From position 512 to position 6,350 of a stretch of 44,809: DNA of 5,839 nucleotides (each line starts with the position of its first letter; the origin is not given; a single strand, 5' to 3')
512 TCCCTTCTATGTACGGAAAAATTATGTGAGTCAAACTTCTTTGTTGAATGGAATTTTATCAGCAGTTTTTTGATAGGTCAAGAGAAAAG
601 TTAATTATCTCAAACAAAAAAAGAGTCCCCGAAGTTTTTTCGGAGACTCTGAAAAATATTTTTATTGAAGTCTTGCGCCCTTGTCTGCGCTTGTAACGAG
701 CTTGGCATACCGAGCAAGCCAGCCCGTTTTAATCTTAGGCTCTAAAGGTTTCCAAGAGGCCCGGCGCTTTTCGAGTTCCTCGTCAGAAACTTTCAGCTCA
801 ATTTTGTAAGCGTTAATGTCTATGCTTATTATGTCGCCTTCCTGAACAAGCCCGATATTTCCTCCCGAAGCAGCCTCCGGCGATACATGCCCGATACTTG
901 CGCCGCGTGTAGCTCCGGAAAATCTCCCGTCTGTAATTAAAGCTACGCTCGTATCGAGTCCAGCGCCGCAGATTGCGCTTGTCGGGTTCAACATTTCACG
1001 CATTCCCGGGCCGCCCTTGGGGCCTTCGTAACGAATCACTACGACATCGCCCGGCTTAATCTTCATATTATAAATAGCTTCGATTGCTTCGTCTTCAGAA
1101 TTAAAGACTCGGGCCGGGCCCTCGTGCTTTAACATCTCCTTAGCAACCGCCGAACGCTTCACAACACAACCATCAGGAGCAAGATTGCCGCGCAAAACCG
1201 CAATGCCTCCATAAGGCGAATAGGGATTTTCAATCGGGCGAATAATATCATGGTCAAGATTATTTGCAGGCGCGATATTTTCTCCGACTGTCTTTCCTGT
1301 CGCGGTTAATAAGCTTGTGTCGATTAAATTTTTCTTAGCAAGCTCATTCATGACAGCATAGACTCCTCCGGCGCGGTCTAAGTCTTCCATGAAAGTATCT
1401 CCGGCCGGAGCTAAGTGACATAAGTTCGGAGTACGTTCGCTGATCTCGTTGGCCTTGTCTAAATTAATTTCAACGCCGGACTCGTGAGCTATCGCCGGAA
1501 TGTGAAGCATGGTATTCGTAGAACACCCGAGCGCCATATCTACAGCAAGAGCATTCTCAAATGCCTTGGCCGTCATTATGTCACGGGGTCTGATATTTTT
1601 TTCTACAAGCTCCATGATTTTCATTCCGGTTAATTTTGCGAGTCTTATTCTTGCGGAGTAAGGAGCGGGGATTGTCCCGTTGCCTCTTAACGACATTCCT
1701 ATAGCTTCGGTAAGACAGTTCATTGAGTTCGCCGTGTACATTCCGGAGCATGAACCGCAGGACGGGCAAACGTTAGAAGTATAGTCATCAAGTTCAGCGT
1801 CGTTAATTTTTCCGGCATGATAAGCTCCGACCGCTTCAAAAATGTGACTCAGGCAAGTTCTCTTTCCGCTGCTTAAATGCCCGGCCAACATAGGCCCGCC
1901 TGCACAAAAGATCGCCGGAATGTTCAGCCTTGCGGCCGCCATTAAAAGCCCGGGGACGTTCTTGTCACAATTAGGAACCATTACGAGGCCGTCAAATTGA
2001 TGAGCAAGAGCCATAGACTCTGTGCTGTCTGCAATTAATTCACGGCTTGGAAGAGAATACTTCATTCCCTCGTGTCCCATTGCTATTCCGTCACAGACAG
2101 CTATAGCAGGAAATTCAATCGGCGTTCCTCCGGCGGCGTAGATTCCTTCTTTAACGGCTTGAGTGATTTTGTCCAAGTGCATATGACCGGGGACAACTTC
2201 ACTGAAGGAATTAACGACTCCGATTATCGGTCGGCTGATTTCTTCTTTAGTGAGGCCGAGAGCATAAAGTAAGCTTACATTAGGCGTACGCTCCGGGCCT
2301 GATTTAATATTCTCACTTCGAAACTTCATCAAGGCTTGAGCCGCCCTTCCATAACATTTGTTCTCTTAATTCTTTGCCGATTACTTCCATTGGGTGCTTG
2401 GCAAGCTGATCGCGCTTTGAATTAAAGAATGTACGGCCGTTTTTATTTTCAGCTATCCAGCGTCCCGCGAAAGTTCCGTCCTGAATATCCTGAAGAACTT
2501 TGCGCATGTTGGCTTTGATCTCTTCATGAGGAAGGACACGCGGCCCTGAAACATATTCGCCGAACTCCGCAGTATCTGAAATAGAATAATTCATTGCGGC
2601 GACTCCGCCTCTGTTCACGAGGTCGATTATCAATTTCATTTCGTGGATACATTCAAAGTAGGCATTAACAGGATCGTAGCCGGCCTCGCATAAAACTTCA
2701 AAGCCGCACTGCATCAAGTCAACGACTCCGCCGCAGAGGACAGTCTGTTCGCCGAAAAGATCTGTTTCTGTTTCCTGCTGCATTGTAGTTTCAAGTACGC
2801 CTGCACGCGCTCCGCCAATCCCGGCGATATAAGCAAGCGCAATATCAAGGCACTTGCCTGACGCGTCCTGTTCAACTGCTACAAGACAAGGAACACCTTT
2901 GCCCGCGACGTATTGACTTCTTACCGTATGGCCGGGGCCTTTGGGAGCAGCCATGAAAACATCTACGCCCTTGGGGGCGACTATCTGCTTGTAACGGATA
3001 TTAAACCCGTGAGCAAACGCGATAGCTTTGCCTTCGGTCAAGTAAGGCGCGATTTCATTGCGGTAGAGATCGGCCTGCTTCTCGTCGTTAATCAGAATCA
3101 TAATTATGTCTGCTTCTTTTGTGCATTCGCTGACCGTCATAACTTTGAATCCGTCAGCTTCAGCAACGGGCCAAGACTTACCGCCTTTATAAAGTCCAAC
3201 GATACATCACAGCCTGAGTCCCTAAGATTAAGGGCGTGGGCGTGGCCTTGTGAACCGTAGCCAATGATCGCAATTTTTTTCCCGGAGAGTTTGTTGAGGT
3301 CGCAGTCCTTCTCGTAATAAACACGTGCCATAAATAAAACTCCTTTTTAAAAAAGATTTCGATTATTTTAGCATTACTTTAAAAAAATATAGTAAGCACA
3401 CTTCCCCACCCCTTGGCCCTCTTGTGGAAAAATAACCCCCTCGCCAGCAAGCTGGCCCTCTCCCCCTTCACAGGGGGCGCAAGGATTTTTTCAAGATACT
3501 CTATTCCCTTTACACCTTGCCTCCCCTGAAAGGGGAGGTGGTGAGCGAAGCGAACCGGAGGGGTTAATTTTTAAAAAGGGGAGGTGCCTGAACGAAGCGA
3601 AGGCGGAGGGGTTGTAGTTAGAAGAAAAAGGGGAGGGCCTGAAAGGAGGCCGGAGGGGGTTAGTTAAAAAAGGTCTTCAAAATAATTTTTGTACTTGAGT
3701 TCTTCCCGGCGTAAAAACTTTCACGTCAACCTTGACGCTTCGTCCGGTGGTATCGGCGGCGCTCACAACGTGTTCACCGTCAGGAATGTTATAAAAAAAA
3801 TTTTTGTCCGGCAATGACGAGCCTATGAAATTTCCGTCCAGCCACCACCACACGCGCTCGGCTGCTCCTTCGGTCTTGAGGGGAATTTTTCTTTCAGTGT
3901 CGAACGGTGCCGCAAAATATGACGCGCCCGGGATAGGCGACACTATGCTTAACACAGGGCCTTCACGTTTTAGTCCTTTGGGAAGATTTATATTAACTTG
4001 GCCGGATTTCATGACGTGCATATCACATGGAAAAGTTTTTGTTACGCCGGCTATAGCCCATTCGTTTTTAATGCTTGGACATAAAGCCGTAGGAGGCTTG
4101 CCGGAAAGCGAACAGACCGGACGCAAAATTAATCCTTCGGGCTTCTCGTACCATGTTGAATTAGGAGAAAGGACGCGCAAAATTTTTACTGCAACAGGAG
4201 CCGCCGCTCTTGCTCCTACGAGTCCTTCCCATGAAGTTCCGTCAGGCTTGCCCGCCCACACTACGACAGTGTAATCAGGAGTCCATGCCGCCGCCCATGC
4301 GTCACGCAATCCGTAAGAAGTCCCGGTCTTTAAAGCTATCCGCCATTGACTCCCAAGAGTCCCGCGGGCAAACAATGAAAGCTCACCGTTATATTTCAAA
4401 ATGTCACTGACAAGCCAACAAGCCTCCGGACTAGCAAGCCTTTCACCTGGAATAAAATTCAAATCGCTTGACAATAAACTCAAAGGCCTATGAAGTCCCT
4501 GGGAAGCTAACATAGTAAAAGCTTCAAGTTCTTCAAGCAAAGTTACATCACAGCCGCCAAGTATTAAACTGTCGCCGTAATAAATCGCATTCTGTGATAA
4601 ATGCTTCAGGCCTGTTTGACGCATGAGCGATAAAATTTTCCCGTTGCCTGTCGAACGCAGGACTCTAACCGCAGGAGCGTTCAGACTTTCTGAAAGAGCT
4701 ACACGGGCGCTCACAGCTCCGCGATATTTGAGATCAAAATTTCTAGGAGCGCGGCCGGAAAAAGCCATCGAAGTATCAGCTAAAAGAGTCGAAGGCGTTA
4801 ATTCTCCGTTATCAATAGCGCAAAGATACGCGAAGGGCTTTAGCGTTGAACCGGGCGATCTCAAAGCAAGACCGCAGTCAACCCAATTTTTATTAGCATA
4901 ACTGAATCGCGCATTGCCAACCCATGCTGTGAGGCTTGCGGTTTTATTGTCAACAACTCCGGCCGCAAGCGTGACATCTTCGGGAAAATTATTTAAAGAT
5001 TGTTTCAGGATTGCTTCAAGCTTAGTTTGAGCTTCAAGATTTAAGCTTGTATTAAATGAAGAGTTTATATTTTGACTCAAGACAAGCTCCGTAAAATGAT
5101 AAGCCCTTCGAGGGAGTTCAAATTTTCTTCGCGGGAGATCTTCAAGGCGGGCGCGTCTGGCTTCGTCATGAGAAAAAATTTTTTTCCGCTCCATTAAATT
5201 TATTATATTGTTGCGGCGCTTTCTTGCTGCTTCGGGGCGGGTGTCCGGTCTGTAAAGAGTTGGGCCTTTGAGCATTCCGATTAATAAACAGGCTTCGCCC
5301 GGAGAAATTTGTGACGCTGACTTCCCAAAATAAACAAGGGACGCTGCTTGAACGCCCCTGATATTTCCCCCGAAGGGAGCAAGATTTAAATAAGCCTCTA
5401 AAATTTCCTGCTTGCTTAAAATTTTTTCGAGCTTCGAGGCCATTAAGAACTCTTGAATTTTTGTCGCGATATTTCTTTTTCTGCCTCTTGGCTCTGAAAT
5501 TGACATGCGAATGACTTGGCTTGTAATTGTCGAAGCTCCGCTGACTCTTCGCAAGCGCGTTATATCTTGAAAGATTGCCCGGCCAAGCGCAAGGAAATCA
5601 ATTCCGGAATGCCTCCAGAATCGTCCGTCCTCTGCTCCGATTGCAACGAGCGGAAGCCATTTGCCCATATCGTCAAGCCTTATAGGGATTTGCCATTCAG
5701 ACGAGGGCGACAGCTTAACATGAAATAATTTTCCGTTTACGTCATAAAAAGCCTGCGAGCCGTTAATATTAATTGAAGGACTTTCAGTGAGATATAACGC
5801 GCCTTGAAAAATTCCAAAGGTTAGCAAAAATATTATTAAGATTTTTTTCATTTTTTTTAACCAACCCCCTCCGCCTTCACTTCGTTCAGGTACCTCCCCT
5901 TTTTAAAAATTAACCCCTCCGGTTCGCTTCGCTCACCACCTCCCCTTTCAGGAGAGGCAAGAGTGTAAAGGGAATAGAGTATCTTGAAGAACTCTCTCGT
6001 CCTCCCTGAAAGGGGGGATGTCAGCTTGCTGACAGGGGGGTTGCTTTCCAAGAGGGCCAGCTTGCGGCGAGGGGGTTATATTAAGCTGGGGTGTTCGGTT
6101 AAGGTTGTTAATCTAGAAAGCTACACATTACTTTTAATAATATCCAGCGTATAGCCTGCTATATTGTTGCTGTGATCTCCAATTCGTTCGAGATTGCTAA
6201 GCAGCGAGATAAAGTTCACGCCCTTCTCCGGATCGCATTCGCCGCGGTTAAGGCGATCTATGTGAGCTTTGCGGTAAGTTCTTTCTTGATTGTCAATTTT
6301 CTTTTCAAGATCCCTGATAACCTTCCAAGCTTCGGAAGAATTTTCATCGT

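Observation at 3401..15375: Dispersed, modular GC-rich hairpin repeat family (BIME/MITE-like) occupying four intergenic gaps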

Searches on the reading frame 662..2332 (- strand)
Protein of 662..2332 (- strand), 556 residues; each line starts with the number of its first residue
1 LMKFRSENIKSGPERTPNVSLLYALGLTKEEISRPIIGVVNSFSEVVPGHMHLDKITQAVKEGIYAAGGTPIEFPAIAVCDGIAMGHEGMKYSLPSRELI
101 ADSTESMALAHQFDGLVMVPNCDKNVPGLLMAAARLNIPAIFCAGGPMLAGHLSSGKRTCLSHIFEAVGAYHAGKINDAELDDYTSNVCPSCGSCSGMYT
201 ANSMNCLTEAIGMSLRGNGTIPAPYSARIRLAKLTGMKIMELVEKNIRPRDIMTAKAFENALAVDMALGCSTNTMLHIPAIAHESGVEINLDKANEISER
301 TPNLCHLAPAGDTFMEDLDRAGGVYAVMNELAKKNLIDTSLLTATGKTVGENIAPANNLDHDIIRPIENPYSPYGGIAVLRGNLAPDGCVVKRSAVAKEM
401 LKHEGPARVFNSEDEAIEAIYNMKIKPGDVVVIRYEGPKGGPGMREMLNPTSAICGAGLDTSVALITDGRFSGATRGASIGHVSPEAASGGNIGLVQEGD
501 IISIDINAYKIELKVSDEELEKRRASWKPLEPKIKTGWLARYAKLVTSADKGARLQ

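Call 60: search_protein_families(library=pfam, proteins=[window:662-2332:-])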
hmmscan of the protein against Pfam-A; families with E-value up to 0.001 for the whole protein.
window:662-2332:- (556 aa): 2 families
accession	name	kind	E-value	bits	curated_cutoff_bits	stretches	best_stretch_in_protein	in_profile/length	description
PF00920.27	ILVD_EDD_N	-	1.4e-138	461.8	27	1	34-352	1-316/316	Dihydroxy-acid/6-phosphogluconate dehydratase N-terminal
PF24877.1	ILV_EDD_C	-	2.3e-85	285.3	27.7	1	362-553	1-191/191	Dihydroxy-acid/6-phosphogluconate dehydratase C-terminal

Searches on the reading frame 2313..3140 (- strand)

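Call 9: search_protein_families(library=pfam, proteins=[window:2313-3140:-])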
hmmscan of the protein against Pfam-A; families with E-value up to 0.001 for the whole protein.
window:2313-3140:- (275 aa): 2 families
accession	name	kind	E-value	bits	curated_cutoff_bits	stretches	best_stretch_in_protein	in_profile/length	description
PF01450.25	KARI_C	-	1.3e-54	184.9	29.1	1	121-264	2-144/144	Ketol-acid reductoisomerase, C-terminal domain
PF07991.19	KARI_N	-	1.3e-47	161.9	20.6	1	1-114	52-165/165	Acetohydroxy acid isomeroreductase, NADPH-binding domain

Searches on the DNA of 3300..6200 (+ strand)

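Call 22: search_rna_families(source=window, start=3300, end=6200, threshold=evalue, max_evalue=10)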
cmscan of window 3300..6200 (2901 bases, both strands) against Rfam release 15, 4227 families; matches with E-value up to 10: 9.
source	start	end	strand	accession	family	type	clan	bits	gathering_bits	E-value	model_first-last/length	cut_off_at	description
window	5936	6021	+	RF00906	MIR1120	Gene; miRNA;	-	24.2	86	0.1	1-87/87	no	MIR1120/MIR1122 microRNA precursor family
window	5931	6026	-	RF03259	MIR1514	Gene; miRNA;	-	21.3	90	1.6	1-110/110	no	MIR1514 microRNA precursor family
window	3463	3535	-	RF04161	mir-3688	Gene; miRNA;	-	20.1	84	1.2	1-88/88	no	mir-3688 microRNA precursor family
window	5942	6015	-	RF03261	mir-1759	Gene; miRNA;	-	17.8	58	8.1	1-75/75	no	mir-1759 microRNA precursor family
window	3443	3554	-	RF01897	mir-188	Gene; miRNA;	-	17.7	72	6.4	1-84/84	no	mir-188 microRNA precursor family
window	3462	3538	-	RF02264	MAT2A_E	Cis-reg;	-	17.6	46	5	1-67/67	no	MAT2A 3'UTR stem loop E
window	3455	3541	-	RF01762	whalefall-1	Gene; sRNA;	-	15.5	37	1.7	1-56/56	no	Whalefall-1 RNA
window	3409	3527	+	RF01956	NEAT1_2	Gene; lncRNA;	-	15.4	60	4.4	1-116/116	no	Nuclear enriched abundant transcript 1 conserved region 2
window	5334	5437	-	RF02601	BASRCI337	Gene; sRNA;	-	15.2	229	1.3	1-191/191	no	Brucella sRNA CI337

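Call 82: search_dna_similar(query=window:3428-3615:+, collection=plasmids, mode=distant, max_evalue=0.01, max_rows=25)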
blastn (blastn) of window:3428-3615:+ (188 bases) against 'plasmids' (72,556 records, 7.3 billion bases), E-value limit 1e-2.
Records with a match: 3; places in all: 3; records where one place covers at least 80% of the query: 0.
Best place of each record, by identity: 80-90% 3.
By first word of the organism name: Sphingomonas 2; Deinococcus 1.
By predicted mobility (MOB-suite, as given by PLSDB): non-mobilizable 2; mobilizable 1.
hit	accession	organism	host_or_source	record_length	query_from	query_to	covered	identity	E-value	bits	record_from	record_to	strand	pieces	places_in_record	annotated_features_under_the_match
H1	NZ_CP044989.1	Deinococcus sp. AJ005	single cell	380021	89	140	28%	82.7%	4e-3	49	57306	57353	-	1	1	none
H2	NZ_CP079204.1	Sphingomonas sanguinis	cell culture,morning glory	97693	93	137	24%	84.4%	1e-3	51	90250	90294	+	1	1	none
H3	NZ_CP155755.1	Sphingomonas parapaucimobilis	Chinese cabbage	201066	93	137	24%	84.4%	1e-3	51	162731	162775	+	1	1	none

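Call 83: get_annotated_region(hit=H1, flank=1500)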
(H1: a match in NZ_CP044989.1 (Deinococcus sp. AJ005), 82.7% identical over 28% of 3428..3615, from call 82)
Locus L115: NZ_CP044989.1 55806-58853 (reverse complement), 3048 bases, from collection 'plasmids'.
description: Deinococcus sp. AJ005 plasmid p380k, complete sequence
organism: Deinococcus sp. AJ005 (NCBI taxid 2652443)
taxonomy: Bacteria; Deinococcota; Deinococci; Deinococcales; Deinococcaceae; Deinococcus; Deinococcus sp. AJ005
host: -; source: single cell; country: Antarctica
typing (MOB-suite, as given by PLSDB): non-mobilizable
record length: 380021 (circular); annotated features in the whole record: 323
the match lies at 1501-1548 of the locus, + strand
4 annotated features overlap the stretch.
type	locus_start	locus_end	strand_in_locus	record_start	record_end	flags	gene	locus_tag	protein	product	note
CDS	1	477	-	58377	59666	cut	-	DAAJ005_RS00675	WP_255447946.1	aminotransferase class III-fold pyridoxal phosphate-dependent enzyme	-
CDS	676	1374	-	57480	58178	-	-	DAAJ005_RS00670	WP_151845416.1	PucR family transcriptional regulator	-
CDS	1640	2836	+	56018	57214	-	-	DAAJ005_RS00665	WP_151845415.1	PLP-dependent aspartate aminotransferase family protein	-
CDS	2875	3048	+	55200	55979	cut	-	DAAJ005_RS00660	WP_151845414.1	5-oxoprolinase subunit PxpA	GO:0005975 - carbohydrate metabolic process [Evidence IEA]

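Call 84: get_annotated_region(hit=H2, flank=1500)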
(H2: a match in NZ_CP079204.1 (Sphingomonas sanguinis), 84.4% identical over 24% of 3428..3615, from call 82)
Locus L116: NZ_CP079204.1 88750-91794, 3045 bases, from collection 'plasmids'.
description: Sphingomonas sanguinis strain NP2-R2 plasmid pNP2-R2, complete sequence
organism: Sphingomonas sanguinis (NCBI taxid 33051)
taxonomy: Bacteria; Pseudomonadota; Alphaproteobacteria; Sphingomonadales; Sphingomonadaceae; Sphingomonas; Sphingomonas sanguinis
host: -; source: cell culture,morning glory; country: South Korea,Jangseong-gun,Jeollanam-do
typing (MOB-suite, as given by PLSDB): mobilizable; replicon rep_cluster_545,rep_cluster_596; relaxase MOBP
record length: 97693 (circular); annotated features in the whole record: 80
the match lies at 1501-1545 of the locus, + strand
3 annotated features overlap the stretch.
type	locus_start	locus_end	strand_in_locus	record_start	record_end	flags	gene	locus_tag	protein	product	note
CDS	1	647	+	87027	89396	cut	-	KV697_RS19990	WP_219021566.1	TonB-dependent receptor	-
CDS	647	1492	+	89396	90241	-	-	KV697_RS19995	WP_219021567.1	tyrosine-protein phosphatase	GO:0006470 - protein dephosphorylation [Evidence IEA]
CDS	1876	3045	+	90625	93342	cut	-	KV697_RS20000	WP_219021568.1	TonB-dependent receptor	GO:0006810 - transport [Evidence IEA]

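Call 101: search_rna_families(sources=[L013, L014, L015, L016, L017, L018, L019, L020, L021, L066, L083, L055, L102, L109, L115, L116, L044, L118], threshold=gathering)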
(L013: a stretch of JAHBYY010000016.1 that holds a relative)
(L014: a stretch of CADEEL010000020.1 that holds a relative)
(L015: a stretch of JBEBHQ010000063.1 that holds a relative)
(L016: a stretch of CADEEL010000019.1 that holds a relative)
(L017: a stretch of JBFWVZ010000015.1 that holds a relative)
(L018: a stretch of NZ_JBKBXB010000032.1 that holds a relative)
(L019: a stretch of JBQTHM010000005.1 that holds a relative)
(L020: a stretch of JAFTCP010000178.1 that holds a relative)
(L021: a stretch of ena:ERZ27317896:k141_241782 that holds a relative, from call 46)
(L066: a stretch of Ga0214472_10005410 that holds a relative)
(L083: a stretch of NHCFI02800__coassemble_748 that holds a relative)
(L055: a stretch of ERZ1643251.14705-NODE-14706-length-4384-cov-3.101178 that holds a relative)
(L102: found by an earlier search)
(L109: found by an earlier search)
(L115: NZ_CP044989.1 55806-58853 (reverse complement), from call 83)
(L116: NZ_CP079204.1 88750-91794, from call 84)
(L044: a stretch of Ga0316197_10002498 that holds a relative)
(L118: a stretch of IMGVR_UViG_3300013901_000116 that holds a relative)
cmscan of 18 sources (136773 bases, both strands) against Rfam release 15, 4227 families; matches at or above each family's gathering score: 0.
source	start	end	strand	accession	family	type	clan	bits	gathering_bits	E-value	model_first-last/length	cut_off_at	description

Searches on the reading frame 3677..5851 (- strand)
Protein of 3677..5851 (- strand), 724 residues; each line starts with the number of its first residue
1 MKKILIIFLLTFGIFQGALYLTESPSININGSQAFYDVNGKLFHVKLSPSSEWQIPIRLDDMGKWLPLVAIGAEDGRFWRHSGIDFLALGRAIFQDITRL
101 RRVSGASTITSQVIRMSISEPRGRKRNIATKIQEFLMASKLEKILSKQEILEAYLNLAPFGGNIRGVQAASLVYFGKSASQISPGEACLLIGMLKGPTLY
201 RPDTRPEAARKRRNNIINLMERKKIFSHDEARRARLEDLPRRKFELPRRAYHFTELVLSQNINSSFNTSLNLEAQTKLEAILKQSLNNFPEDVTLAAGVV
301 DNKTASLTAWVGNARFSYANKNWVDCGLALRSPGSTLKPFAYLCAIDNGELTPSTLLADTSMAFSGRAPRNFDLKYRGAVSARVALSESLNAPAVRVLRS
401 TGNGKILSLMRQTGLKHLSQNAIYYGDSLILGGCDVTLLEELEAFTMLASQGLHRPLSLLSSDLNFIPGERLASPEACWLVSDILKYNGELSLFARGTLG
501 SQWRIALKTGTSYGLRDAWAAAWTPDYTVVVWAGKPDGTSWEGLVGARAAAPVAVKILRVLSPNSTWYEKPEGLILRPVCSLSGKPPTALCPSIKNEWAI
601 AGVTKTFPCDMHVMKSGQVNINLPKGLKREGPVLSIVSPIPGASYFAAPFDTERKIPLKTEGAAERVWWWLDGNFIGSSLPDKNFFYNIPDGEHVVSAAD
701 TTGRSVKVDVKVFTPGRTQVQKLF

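Call 9: search_protein_families(library=pfam, proteins=[window:3677-5851:-])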
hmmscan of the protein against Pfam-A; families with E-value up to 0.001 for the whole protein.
window:3677-5851:- (724 aa): 3 families
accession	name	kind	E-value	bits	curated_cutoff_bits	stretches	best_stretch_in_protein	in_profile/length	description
PF00912.28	Transgly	-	2.7e-50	170.7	27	1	50-220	10-177/178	Transglycosylase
PF00905.27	Transpeptidase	-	6.5e-15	55.6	22.1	1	296-554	2-294/299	Penicillin binding protein transpeptidase domain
PF06832.18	BiPBP_C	-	3.9e-13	49.5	26.8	1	628-709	6-89/90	Penicillin-Binding Protein C-terminus Family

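Call 13: find_encoding_contigs(protein=window:3677-5851:-, flank=10000, max_places=10)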
Protein window:3677-5851:- (724 aa): no gene with exactly this product is on record in the collection.

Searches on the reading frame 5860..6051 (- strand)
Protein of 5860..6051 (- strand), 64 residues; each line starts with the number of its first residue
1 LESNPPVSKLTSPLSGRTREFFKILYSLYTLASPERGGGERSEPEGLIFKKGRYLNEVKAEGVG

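Call 44: find_homologous_proteins(query=window:5860-6051:-, max_evalue=10)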
Query seq(64 aa) (64 aa): 4 proteins with E <= 10 among 4 candidates.
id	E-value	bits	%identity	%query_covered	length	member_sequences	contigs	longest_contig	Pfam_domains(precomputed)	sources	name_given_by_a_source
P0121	8.1e-13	65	63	94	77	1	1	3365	-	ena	-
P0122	1.2e-11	62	82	61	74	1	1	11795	-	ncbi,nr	ncbi:MAG: hypothetical protein IJR94_02640 [Synergistaceae bacterium]|nr:hypothetical protein [Syner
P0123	5.1e-10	57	56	98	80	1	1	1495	-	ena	-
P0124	1.3e-3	36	68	53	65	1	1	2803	-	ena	-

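Call 45: find_encoding_contigs(protein=P0122, flank=10000, max_places=5)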
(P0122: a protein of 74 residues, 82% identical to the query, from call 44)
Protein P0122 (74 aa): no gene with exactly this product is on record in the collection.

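Call 46: find_encoding_contigs(protein=P0121, flank=10000, max_places=5)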
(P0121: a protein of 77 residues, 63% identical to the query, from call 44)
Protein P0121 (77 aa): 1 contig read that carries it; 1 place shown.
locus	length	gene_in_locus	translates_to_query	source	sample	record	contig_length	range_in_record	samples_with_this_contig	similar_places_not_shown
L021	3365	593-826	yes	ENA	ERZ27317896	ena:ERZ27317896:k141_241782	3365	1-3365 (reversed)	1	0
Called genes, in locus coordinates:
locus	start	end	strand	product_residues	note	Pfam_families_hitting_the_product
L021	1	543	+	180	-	?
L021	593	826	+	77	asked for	-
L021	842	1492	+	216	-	PF01502:PRA-CH, PF01503:PRA-PH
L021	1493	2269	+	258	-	PF02811:PHP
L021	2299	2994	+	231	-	PF00590:TP_methylase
